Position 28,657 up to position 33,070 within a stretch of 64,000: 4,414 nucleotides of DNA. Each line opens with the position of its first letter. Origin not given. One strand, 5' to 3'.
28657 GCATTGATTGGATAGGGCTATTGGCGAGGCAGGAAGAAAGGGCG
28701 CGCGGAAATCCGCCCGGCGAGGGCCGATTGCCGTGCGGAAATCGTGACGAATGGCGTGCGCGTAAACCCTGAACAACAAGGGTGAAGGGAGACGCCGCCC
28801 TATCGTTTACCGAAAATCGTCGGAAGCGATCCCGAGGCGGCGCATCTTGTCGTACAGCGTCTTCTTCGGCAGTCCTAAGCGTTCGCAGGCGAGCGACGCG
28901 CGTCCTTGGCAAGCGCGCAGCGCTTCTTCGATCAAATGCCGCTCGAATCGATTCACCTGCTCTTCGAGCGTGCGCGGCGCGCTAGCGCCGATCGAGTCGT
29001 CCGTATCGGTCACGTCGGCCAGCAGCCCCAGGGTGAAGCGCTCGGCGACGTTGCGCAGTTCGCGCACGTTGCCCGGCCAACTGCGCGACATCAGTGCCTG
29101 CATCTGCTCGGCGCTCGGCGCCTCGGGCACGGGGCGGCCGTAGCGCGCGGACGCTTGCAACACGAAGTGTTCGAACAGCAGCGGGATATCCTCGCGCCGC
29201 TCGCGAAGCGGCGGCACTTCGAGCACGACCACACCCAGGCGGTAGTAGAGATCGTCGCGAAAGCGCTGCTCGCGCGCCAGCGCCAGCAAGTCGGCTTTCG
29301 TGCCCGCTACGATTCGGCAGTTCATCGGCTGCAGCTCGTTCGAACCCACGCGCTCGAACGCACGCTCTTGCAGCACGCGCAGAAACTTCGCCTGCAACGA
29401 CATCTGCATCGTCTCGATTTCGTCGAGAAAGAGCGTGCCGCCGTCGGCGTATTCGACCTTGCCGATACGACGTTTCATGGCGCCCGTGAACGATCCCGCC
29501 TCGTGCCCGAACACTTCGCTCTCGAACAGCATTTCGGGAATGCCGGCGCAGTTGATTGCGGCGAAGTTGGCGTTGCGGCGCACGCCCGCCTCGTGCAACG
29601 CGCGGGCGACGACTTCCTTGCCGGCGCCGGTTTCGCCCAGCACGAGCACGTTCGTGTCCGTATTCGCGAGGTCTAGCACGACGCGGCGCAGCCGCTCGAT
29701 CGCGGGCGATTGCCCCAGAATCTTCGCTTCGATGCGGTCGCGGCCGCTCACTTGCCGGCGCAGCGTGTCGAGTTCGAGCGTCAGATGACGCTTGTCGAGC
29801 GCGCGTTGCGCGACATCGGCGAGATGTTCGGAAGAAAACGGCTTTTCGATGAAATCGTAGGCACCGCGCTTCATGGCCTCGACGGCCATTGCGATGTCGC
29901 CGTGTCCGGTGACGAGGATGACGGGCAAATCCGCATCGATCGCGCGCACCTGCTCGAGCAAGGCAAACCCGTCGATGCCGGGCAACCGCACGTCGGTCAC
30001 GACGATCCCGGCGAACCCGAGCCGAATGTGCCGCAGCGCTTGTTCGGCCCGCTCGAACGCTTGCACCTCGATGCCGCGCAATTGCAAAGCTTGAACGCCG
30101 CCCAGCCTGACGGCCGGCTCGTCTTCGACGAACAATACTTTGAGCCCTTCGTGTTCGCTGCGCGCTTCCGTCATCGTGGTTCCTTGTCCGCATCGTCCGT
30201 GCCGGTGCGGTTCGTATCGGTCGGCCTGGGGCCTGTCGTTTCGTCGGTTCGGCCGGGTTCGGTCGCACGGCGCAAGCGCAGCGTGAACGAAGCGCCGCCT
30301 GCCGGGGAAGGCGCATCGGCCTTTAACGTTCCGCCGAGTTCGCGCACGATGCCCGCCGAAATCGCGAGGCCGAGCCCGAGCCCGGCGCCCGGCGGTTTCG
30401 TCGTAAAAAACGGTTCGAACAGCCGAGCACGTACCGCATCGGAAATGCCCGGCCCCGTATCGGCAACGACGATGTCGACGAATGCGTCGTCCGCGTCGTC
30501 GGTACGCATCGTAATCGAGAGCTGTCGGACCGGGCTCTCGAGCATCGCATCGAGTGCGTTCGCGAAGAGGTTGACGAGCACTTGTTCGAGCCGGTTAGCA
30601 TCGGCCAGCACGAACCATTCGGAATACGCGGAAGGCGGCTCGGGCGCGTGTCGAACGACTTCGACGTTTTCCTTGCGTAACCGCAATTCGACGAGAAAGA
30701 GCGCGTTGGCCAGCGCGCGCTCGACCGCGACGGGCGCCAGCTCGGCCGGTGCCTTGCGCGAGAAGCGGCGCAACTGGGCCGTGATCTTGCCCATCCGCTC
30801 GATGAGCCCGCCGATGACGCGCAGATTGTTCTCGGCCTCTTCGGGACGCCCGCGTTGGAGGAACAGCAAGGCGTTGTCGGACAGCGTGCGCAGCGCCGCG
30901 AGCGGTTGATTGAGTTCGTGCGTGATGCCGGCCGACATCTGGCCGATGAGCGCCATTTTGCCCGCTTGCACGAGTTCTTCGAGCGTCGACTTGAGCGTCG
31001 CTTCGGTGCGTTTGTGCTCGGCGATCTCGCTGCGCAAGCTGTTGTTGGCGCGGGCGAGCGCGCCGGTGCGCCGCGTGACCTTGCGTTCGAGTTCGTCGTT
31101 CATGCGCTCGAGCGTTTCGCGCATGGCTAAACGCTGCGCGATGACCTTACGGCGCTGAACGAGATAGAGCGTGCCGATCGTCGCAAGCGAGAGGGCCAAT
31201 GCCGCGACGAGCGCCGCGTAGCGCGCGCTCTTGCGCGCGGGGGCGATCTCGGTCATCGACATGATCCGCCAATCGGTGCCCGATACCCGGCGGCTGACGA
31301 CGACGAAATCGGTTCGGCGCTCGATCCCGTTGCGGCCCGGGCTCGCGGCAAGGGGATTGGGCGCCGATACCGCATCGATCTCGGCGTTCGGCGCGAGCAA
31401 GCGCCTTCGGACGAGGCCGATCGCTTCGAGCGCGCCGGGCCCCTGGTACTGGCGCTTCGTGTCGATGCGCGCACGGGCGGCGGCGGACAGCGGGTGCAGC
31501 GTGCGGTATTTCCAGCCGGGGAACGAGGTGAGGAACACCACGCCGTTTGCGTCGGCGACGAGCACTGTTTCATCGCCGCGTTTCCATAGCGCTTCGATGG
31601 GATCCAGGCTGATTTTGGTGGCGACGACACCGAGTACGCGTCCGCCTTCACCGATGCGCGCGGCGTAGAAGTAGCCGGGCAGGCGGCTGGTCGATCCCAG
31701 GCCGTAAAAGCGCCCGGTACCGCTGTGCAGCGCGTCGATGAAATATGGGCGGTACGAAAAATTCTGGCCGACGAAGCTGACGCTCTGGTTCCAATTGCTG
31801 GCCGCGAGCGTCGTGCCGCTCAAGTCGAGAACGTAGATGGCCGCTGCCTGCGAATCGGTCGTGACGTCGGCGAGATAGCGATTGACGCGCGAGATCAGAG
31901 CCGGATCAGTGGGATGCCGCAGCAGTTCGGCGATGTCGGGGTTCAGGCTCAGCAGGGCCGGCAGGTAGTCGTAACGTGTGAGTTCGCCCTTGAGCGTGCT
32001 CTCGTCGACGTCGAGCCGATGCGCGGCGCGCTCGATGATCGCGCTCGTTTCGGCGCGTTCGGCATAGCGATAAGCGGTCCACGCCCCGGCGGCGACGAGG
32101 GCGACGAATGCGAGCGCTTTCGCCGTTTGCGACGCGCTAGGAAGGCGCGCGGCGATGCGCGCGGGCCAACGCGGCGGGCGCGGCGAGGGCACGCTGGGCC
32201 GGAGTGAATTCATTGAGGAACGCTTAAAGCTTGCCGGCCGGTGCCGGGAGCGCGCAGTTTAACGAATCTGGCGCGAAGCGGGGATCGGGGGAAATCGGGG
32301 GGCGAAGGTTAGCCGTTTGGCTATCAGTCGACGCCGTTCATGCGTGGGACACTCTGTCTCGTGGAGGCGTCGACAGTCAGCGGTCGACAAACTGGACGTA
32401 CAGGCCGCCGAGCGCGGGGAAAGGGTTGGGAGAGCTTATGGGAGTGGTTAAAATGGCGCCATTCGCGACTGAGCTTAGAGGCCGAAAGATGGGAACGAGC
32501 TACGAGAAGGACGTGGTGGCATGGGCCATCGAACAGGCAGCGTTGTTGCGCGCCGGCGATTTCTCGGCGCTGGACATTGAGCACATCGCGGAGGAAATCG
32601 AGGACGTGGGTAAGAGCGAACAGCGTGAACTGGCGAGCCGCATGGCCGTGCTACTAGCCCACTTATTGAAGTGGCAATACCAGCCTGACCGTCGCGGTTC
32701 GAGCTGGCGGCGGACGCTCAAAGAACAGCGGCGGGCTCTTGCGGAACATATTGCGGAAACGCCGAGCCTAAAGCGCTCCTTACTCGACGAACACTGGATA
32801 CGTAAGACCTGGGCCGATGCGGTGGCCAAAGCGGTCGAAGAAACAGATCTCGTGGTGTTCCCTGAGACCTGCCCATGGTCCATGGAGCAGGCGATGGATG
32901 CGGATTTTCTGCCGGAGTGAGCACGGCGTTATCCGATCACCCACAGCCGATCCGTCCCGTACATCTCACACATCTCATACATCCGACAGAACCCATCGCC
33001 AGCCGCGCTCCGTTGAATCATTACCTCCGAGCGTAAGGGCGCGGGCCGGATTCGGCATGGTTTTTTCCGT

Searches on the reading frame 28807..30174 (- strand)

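Call 18: search_protein_families(library=pfam, proteins=[window:28807-30174:-])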
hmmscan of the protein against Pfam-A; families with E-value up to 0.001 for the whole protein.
window:28807-30174:- (455 aa): 9 families
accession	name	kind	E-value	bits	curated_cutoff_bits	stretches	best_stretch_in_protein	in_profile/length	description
PF00158.32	Sigma54_activat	-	8.8e-63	211.4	20.2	1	152-318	1-167/168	Sigma-54 interaction domain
PF00072.30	Response_reg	-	7.4e-27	94.2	30.2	1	13-121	1-109/111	Response regulator receiver domain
PF14532.12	Sigma54_activ_2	-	3.3e-22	79.6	25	1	153-323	1-138/138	Sigma-54 interaction domain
PF25601.1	AAA_lid_14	-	7.3e-19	67.8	27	1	324-382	1-58/87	AAA+ ATPase lid domain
PF02954.25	HTH_8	-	5.3e-10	39.3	22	1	409-446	4-41/42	Bacterial regulatory protein, Fis family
PF07728.20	AAA_5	-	6.7e-06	26.6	22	1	175-284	1-106/139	AAA domain (dynein-related subfamily)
PF18024.7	HTH_50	-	0.00033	20.7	27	1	401-449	2-49/50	Helix-turn-helix domain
PF13191.12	AAA_16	-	0.00058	20.8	32.6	0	153-212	3-63/167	AAA ATPase domain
PF07724.20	AAA_2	-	0.00074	20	27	0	174-292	4-123/166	AAA domain (Cdc48 subfamily)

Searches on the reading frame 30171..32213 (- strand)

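Call 18: search_protein_families(library=pfam, proteins=[window:30171-32213:-])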
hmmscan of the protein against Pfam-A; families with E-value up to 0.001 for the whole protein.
window:30171-32213:- (680 aa): 3 families
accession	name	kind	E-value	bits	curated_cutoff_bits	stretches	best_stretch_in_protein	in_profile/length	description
PF02518.31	HATPase_c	-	4.4e-20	72.6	26.4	1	538-649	2-109/111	Histidine kinase-, DNA gyrase B-, and HSP90-like ATPase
PF02743.24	dCache_1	-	6.3e-15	55.8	45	1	73-316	21-236/240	Cache domain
PF00512.31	HisKA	-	3.7e-08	33.7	26.9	1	424-487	3-63/66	His Kinase A (phospho-acceptor) domain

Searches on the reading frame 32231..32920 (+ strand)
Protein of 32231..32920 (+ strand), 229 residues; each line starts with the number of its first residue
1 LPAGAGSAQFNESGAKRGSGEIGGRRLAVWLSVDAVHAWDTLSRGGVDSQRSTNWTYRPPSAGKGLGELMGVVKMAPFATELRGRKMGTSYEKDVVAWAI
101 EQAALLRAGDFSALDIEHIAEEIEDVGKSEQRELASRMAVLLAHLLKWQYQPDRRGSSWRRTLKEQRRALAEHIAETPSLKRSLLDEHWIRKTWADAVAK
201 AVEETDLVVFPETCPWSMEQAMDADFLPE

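Call 18: search_protein_families(library=pfam, proteins=[window:32231-32920:+])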
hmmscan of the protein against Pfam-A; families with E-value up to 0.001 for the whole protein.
window:32231-32920:+ (229 aa): 1 family
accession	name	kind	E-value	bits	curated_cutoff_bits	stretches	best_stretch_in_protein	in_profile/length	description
PF01724.21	DUF29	-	1e-46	159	22.5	1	91-227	2-138/138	Domain of unknown function DUF29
